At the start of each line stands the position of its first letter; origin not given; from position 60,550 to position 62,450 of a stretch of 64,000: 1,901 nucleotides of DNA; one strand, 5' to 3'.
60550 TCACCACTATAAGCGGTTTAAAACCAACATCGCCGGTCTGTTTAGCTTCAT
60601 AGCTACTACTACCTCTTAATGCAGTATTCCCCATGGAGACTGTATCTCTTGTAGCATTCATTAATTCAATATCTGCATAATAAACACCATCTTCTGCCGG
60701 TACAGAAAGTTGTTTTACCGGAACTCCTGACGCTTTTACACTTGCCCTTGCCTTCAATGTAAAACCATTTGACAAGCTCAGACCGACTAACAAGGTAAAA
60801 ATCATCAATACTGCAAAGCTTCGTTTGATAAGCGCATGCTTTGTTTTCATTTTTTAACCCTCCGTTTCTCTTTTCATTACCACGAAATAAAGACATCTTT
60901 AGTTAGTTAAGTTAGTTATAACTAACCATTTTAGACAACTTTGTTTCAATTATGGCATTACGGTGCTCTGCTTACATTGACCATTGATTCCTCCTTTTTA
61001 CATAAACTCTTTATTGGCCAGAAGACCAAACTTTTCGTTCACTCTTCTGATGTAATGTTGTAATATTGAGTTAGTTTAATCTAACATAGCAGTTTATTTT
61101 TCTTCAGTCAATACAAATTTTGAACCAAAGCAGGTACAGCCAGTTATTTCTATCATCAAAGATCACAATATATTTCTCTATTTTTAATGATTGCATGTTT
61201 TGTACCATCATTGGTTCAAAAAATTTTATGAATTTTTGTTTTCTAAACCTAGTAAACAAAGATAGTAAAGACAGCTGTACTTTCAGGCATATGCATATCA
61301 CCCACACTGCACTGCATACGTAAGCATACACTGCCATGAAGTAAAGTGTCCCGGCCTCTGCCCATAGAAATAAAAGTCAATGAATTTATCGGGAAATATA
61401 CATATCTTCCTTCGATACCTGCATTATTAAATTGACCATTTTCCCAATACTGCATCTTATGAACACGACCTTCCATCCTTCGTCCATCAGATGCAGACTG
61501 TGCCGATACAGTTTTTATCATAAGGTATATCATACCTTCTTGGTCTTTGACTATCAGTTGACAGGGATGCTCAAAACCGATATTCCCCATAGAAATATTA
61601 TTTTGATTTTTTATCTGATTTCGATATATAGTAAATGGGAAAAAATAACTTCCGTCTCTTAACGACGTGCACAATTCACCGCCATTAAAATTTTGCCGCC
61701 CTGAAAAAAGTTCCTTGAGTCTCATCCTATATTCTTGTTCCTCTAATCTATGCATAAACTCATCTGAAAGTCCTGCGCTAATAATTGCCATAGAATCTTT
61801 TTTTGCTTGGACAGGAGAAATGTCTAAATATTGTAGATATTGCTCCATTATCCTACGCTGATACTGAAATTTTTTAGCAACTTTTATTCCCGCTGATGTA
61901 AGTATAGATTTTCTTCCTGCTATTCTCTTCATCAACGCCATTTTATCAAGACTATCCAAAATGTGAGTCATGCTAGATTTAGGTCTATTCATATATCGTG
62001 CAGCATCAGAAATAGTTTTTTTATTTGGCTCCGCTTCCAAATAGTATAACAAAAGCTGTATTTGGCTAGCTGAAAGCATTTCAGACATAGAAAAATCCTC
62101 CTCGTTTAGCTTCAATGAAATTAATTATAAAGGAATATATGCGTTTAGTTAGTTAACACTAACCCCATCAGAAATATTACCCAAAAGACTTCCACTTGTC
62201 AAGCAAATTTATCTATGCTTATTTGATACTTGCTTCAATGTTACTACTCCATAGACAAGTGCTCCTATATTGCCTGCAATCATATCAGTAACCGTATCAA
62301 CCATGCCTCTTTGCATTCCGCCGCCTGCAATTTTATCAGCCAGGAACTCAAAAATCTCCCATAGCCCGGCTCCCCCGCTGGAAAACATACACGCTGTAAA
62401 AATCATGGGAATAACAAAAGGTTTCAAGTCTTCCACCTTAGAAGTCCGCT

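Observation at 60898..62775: DtxR-family regulator with an uncharacterised C-terminal domain, flanked by two TTAGTTA-type palindromic boxes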

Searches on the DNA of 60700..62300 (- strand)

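Call 49: search_rna_families(source=window, start=60700, end=62300, threshold=evalue, max_evalue=1)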
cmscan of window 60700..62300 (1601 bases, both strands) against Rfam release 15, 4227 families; matches with E-value up to 1: 0.
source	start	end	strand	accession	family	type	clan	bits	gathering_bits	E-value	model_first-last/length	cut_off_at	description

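Call 53: search_rna_families(source=L009, start=6800, end=7560, threshold=evalue, max_evalue=1, show_alignments=2)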
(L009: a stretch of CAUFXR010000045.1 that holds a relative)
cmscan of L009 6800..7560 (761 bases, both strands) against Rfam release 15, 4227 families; matches with E-value up to 1: 1.
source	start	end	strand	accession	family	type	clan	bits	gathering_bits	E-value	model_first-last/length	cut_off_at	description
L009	7512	7543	-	RF01336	CRISPR-DR23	Gene; CRISPR;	-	23.5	45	0.063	1-36/36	no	CRISPR RNA direct repeat element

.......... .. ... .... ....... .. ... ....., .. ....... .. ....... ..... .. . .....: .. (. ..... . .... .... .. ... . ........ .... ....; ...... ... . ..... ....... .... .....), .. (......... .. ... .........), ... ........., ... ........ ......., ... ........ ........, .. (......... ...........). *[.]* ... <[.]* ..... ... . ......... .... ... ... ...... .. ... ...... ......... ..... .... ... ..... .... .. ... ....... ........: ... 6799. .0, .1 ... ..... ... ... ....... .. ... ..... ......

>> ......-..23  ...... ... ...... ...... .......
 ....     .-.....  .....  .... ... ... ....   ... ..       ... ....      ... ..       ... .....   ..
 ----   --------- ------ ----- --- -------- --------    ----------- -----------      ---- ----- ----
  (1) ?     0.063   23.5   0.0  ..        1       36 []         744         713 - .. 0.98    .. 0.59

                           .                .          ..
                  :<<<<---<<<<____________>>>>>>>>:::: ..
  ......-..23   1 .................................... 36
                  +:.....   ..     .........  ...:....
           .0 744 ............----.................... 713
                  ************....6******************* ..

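Call 54: search_rna_families(source=L012, start=6800, end=7600, threshold=evalue, max_evalue=1)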
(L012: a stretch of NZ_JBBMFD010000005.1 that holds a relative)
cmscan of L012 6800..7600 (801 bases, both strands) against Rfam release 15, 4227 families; matches with E-value up to 1: 0.
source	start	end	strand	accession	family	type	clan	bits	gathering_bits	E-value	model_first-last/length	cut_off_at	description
